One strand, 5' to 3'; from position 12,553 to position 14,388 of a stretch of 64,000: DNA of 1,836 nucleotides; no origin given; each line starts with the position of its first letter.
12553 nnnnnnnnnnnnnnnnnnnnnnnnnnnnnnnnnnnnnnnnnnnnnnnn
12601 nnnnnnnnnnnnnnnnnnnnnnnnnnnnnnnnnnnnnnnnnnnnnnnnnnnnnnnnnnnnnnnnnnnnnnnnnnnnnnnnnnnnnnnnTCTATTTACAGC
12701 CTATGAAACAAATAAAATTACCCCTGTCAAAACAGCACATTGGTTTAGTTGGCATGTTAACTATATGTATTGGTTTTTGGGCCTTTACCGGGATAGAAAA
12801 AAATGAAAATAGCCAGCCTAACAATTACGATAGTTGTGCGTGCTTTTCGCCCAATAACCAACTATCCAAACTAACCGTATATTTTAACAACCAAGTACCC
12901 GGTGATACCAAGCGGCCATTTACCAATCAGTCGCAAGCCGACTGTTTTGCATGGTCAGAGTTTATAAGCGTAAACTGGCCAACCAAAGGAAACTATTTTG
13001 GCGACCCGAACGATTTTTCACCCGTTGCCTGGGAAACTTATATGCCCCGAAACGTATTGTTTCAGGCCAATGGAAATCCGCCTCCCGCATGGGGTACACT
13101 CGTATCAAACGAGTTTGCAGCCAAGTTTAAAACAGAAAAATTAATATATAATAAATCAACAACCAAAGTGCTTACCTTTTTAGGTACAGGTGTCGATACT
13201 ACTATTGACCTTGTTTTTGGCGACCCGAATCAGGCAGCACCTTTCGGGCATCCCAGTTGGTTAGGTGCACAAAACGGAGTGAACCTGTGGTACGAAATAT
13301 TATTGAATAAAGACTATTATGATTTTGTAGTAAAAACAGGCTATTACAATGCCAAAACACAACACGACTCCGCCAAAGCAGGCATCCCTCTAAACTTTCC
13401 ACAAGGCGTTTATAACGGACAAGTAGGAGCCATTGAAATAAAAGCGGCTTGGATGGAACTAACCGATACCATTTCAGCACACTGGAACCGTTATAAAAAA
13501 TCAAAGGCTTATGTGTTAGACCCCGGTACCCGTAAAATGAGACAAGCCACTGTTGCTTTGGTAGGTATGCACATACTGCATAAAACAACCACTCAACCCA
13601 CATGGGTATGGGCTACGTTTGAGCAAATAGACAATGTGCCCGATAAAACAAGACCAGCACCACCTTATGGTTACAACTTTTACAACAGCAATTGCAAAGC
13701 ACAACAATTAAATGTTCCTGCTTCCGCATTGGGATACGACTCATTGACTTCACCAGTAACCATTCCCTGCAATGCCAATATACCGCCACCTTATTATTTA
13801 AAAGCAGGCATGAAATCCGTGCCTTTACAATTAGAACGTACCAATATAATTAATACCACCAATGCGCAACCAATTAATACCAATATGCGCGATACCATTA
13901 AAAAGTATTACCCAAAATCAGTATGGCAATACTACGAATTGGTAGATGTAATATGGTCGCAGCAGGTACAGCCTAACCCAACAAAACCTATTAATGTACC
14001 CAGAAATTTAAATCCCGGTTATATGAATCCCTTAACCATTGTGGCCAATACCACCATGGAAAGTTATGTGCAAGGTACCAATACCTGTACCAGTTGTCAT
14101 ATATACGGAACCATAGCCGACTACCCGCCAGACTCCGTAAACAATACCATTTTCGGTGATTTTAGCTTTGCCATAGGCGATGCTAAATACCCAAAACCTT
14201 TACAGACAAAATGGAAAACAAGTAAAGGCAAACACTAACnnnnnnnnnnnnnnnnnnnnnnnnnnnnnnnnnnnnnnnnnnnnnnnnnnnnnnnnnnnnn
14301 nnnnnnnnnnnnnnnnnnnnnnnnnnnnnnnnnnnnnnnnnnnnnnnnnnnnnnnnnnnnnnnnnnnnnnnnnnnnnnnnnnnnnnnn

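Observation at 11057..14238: Cassette of two large uncharacterised proteins, one with a lone C-terminal CXXCH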

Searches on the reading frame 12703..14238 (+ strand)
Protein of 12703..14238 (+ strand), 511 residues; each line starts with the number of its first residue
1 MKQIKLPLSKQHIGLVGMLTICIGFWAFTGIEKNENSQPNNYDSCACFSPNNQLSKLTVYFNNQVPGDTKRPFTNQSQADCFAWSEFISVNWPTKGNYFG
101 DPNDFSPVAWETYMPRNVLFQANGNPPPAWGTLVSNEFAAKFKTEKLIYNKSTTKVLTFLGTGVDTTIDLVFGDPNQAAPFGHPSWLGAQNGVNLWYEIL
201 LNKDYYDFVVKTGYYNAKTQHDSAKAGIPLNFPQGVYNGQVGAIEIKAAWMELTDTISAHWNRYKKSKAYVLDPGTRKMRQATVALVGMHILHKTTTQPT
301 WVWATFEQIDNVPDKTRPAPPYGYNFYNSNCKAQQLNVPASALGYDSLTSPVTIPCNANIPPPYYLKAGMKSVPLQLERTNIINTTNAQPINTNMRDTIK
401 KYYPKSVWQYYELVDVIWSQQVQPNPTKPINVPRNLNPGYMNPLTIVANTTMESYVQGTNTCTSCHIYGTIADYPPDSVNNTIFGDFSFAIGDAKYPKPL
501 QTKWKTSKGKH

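Call 3: search_protein_families(library=pfam, proteins=[window:12703-14238:+], max_evalue=1)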
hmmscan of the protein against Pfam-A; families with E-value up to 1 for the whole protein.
window:12703-14238:+ (511 aa): 0 families

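Call 4: search_protein_families(library=ncbifam, proteins=[window:12703-14238:+], max_evalue=1)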
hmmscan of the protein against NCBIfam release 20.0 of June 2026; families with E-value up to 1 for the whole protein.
window:12703-14238:+ (511 aa): 0 families

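Call 6: search_solved_structures(query=window:12703-14235:+, max_evalue=10)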
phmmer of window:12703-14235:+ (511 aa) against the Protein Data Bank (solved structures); distinct sequences matched with E-value up to 10: 2.
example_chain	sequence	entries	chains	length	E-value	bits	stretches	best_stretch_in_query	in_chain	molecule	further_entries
9dbf_A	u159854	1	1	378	0.47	12.3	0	245-268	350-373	Tet4 Variant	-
9dbd_A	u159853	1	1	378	0.47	12.3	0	245-268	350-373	Tet4 Variant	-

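Call 8: find_homologous_proteins(query=window:12703-14235:+)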
Query window:12703-14235:+ (511 aa): 541 proteins with E <= 0.001 among 3300 candidates; the best 120 are listed.
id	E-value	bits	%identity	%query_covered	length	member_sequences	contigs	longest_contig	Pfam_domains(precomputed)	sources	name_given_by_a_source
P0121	0.0e+0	1111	91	100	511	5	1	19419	-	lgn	-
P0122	0.0e+0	1059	87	100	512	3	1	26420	-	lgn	-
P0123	4.5e-183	628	57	99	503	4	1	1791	-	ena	-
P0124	2.2e-182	626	63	86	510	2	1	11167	-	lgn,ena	-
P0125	3.0e-182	625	62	89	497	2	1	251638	-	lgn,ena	-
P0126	9.3e-182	624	62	89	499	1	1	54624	-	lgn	-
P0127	1.9e-181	622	58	99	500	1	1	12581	-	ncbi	-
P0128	2.6e-181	622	57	98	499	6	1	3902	-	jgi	jgi:hypothetical protein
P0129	9.2e-181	620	57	98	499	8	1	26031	-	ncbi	-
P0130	1.3e-180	620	57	98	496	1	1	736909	-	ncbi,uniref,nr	ncbi:cytochrome c family protein [Flavobacterium sp. H122]|uniref:cytochrome c family protein n=1 Ta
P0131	3.6e-180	618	62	89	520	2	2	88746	-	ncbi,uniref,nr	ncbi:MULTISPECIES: hypothetical protein [unclassified Arcicella]|uniref:hypothetical protein n=1 Tax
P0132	6.1e-180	618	60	92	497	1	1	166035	-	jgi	jgi:hypothetical protein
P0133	7.6e-180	617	62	89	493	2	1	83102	-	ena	-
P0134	7.7e-180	617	59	95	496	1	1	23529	-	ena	-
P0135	9.7e-180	617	62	89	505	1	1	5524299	-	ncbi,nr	ncbi:MAG: cytochrome c family protein [Saprospiraceae bacterium]|nr:cytochrome c family protein [Sap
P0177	1.0e-169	584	55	97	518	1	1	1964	-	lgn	-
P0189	2.1e-168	579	58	92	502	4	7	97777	-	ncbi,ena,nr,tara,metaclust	ncbi:MAG: cytochrome c family protein [Crocinitomicaceae bacterium]|nr:cytochrome c family protein [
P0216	1.4e-160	554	58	88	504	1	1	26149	-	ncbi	ncbi:MAG: hypothetical protein ACN4GM_06170 [Gammaproteobacteria bacterium]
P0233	1.0e-138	482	48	96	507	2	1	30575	-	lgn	-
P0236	3.6e-135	470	48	95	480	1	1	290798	-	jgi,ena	jgi:hypothetical protein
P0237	4.5e-130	453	46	96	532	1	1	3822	-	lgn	-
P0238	1.7e-128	448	47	92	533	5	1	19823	-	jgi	jgi:hypothetical protein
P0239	2.9e-126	440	48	96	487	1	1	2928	-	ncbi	-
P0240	4.5e-120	420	50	89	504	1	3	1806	-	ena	-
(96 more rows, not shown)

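Call 24: predict_structure(alignment_id=A2)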
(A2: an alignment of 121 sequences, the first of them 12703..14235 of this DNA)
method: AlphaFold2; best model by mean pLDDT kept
length: 511 residues; sequences in the alignment: 121
mean_pLDDT: 88.6   pTM: 0.87
mean pLDDT of the five models: 88.6, 88.4, 86.4, 85.8, 85.7
residues with pLDDT >= 90: 370; 70-90: 78; 50-70: 34; < 50: 29
segments of 3 or more residues with pLDDT < 50: 1-3, 29-37, 161-176
pLDDT, mean of each block of 10 residues (from residue 1): 51 67 60 48 94 95 97 96 98 90 96 97 96 95 97 89 38 51 86 92 98 98 98 97 97 95 97 88 97 97 97 89 97 95 91 95 86 92 93 98 97 96 97 96 87 85 87 97 94 92 66 49
secondary structure, 60 per line:
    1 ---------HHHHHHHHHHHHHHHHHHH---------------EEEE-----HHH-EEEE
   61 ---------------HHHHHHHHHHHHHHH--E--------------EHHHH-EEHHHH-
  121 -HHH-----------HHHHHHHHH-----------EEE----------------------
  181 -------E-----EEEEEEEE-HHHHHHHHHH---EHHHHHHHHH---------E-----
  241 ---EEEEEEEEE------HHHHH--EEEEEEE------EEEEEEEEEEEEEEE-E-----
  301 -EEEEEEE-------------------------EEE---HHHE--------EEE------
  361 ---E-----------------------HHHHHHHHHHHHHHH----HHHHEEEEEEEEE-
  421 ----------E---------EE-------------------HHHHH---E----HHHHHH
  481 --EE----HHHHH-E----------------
elements in order: H10-28 E44-47 E57-60 H76-90 H109-112 H116-119 H136-144 E156-158 E194-201 H203-212 H217-225 E244-252 H259-263 E266-272 E279-293 E302-308 E334-336 E352-354 H388-402 H407-410 E411-419 H462-466 H475-480 H489-493
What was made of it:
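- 12703..14238 (+): Gene B: exported mono-haem c-type protein, 511 aa, with no Pfam family. NCBI names some homologues 'cytochrome c family protein'. The AF2 model has pLDDT 88.6 and pTM 0.87 (call 24).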

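Call 38: search_solved_structures(query=A2, max_evalue=10, show_alignments=3)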
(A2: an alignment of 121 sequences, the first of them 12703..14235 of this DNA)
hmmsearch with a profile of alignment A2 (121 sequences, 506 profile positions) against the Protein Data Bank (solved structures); distinct sequences matched with E-value up to 10: 0.
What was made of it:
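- No haem protein family is detected by sequence (calls 3, 4, 6, 38).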

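Call 43: search_protein_families(library=pfam, proteins=[P0240, P0239, P0238, P0237, P0236, P0233, P0216, P0130, P0189, P0177], max_evalue=1)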
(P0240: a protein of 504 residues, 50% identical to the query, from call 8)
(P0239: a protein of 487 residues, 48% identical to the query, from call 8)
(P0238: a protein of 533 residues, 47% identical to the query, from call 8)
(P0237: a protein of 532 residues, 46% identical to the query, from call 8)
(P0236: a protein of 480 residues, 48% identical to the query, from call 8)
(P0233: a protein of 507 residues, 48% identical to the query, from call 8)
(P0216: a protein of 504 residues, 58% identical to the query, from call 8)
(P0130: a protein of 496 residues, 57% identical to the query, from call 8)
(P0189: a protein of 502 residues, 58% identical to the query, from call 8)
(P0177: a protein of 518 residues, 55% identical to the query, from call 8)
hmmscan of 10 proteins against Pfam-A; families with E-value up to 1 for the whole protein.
P0240 (504 aa): 0 families

P0239 (487 aa): 2 families
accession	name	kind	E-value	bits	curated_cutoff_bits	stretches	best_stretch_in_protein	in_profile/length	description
PF05545.16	FixQ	-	0.19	12.2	29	1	10-36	11-35/49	Cbb3-type cytochrome oxidase component FixQ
PF07397.16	DUF1502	-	0.2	12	19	1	112-131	8-27/34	Repeat of unknown function (DUF1502)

P0238 (533 aa): 0 families

P0237 (532 aa): 0 families

P0236 (480 aa): 0 families

P0233 (507 aa): 0 families

P0216 (504 aa): 1 family
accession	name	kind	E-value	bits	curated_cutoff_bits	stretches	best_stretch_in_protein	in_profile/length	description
PF07397.16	DUF1502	-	0.16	12.2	19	1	132-143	8-19/34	Repeat of unknown function (DUF1502)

P0130 (496 aa): 0 families

P0189 (502 aa): 0 families

P0177 (518 aa): 1 family
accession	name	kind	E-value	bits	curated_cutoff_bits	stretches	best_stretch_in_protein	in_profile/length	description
PF07397.16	DUF1502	-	0.039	14.3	19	1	126-136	8-18/34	Repeat of unknown function (DUF1502)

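Call 54: search_protein_representatives(alignment_id=A2)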
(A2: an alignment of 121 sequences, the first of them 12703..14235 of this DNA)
Query: 121 sequences, 506 profile positions. Proteins with E-value up to 0.001 (for the whole library): 3022; up to 1e-10: 1768; up to 1e-30: 495. The best 150 are listed.
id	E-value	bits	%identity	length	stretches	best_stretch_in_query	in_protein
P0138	1.9e-248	841.5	-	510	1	8-505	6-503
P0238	2.0e-183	627.0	-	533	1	20-505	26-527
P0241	1.9e-156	538.0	-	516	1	28-487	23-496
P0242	1.0e-152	525.7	-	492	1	8-502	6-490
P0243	2.4e-152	524.4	-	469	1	12-498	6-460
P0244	3.6e-151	520.6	-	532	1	55-499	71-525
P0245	6.4e-151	519.8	-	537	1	41-496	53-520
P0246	1.2e-143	495.7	-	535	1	41-501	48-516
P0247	5.4e-142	490.3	-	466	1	10-494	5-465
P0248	1.6e-135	468.9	-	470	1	13-497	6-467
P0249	1.1e-132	459.5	-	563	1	59-494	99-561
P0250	6.0e-132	457.2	-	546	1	53-500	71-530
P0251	3.7e-130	451.3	-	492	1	20-499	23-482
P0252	2.5e-129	448.5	-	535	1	58-504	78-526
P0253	7.1e-123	427.2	-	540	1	47-493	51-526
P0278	3.7e-76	273.1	-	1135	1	64-492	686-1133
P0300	1.4e-68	248.1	-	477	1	67-490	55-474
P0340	5.9e-54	199.9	-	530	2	181-456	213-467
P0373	2.7e-48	181.2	-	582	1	70-492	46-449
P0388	1.6e-46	175.4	-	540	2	75-456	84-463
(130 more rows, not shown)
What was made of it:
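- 12703..14238 (+): The superfamily has 3022 cluster representatives (call 54).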

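Call 58: find_encoding_contigs(protein=P0278, flank=6000, max_places=3)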
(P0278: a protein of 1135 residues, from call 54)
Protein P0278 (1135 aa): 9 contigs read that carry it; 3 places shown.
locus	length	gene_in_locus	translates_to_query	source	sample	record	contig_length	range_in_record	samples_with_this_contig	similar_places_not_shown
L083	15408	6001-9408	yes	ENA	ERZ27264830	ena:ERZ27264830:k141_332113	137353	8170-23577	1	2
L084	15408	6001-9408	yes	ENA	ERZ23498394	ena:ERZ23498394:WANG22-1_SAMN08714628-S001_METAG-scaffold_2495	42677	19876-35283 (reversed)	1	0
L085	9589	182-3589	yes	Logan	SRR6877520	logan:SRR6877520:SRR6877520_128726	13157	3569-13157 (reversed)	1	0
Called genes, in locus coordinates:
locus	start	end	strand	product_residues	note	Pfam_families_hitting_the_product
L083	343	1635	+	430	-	PF00365:PFK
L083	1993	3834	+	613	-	PF26676:DUF8225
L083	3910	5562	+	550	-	-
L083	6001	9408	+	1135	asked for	PF26676:DUF8225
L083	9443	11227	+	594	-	PF00264:Tyrosinase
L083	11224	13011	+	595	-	PF17990:LodA_N, PF18417:LodA_C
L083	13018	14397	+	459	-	PF01494:FAD_binding_3, PF04820:Trp_halogenase (weak), PF05834:Lycopene_cycl (weak), PF04820:Trp_halogenase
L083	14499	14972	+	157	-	-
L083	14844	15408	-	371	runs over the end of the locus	PF01168:Ala_racemase_N, PF14031:D-ser_dehydrat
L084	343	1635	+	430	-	PF00365:PFK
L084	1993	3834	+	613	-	PF26676:DUF8225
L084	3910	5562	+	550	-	-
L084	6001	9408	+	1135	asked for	PF26676:DUF8225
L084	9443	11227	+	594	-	PF00264:Tyrosinase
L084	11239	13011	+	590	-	PF17990:LodA_N, PF18417:LodA_C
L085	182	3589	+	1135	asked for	PF26676:DUF8225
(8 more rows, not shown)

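Call 65: find_encoding_contigs(protein=P0388, flank=5000, max_places=2)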
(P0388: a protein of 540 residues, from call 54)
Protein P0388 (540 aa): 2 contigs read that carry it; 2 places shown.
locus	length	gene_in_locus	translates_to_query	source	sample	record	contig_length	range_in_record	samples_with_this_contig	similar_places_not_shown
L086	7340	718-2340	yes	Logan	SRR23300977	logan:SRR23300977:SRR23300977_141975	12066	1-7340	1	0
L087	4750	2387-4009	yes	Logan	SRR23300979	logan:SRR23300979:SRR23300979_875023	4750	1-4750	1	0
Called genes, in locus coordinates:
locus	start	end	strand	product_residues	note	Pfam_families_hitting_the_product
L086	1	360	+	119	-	?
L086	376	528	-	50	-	-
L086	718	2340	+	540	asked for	-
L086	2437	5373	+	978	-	PF13802:Gal_mutarotas_2, PF01055:Glyco_hydro_31_2nd, PF21365:Glyco_hydro_31_3rd, PF17137:DUF5110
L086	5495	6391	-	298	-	PF00126:HTH_1, PF03466:LysR_substrate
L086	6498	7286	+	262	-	PF23169:HalD, PF13640:2OG-FeII_Oxy_3 (weak)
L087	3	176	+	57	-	?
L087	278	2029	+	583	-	PF01425:Amidase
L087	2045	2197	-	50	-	-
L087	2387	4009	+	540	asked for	-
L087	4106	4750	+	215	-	?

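Call 66: find_encoding_contigs(protein=P0340, flank=5000, max_places=2)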
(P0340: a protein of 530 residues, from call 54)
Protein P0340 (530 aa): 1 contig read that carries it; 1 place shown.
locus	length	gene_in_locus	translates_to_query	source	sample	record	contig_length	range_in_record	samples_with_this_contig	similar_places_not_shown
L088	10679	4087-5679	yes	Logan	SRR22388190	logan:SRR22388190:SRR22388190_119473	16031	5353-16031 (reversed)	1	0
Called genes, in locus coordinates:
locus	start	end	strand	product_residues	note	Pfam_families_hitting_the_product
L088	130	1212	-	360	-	PF14394:DUF4423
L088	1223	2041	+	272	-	-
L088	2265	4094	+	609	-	-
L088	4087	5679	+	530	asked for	-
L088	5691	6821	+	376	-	PF01266:DAO (faint), PF01494:FAD_binding_3, PF07992:Pyr_redox_2 (faint), PF04820:Trp_halogenase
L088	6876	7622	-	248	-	-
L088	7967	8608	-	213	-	-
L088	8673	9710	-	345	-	-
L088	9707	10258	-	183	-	PF04542:Sigma70_r2, PF08281:Sigma70_r4_2, PF22233:PhyR_sigma-like (weak)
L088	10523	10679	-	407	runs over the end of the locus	-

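Call 67: find_encoding_contigs(protein=P0373, flank=5000, max_places=2)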
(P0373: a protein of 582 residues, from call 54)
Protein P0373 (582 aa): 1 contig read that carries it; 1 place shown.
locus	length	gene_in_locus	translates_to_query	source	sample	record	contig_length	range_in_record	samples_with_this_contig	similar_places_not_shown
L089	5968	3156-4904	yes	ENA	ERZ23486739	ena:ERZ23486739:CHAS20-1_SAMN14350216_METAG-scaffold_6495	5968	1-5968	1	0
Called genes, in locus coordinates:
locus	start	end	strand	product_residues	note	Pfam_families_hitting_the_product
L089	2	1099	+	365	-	?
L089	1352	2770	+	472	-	PF00171:Aldedh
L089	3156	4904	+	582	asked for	-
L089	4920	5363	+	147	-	-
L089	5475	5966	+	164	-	?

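Call 68: find_encoding_contigs(protein=P0300, flank=5000, max_places=2)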
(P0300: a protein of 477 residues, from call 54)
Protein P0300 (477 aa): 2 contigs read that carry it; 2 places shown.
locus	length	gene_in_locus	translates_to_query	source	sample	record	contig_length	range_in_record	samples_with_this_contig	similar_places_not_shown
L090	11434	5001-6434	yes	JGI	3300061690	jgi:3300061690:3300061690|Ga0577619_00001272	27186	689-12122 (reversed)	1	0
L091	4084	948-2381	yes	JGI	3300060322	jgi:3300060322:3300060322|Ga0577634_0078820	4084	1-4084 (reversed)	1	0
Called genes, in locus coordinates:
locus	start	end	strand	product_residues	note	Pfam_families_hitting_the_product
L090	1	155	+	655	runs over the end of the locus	-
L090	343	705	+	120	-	-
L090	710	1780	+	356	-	PF04055:Radical_SAM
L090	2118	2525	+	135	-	-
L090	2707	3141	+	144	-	-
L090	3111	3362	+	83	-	-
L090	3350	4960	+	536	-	PF26676:DUF8225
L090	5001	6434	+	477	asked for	-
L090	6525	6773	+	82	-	-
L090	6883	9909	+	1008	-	PF17990:LodA_N, PF18417:LodA_C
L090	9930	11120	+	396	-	PF01266:DAO (faint), PF01494:FAD_binding_3, PF04820:Trp_halogenase (weak), PF07992:Pyr_redox_2 (faint), PF12831:FAD_oxidored, PF13450:NAD_binding_8 (faint), PF04820:Trp_halogenase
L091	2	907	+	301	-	?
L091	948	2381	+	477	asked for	-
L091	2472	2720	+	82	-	-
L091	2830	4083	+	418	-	?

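Call 75: find_related_loci(query=A2, collection=metagenome_contigs, flank=6000)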
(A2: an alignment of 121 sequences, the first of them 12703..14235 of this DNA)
Query A2 (511 aa) in metagenome_contigs; peptide patterns used: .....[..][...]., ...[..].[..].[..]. (x = any residue, [..] = any of these).
600 stretches matched a pattern (row limit reached: there are more); 559 encode a relative of the query (tblastn E <= 1e-3); the best 80 are kept; 80 distinct loci.
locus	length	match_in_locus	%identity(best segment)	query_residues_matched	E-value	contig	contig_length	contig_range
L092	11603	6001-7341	61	44-496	0e+0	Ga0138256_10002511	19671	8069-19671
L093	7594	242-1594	60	43-497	1e-180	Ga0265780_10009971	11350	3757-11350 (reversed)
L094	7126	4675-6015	61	44-496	0e+0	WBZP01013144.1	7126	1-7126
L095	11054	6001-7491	54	1-503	3e-177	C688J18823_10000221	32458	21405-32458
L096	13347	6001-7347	60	44-498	3e-174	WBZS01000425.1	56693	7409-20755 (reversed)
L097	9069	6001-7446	57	9-496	3e-173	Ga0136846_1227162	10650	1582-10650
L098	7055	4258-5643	58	40-511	4e-168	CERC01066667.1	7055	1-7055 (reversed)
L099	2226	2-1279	61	61-498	9e-180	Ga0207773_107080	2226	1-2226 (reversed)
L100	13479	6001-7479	55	1-497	6e-165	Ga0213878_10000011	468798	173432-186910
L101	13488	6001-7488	54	4-497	1e-163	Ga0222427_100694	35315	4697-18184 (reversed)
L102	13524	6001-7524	53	4-510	9e-162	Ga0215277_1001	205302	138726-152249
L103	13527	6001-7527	54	4-510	6e-160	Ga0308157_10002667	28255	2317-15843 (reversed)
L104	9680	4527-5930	56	32-503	3e-157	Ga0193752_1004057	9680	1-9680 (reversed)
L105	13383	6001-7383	56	33-499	1e-156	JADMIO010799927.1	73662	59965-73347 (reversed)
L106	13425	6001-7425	53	19-503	8e-150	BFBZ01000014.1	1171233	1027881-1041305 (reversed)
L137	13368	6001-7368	32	25-499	4e-69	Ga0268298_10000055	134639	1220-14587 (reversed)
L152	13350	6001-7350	31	74-498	3e-47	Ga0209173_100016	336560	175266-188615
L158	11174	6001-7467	29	7-472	1e-46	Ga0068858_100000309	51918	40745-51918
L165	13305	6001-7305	30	72-472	3e-44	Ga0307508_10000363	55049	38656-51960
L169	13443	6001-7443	27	16-466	6e-44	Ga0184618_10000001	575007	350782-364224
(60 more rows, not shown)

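Call 91: search_protein_families(library=phrogs, proteins=[window:12703-14235:+], max_evalue=0.01)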
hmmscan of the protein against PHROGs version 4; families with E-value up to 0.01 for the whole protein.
window:12703-14235:+ (511 aa): 0 families

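Call 92: search_protein_families(library=padloc, proteins=[window:12703-14235:+], max_evalue=0.01)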
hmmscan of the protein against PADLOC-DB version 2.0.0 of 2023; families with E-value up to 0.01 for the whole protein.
window:12703-14235:+ (511 aa): 0 families
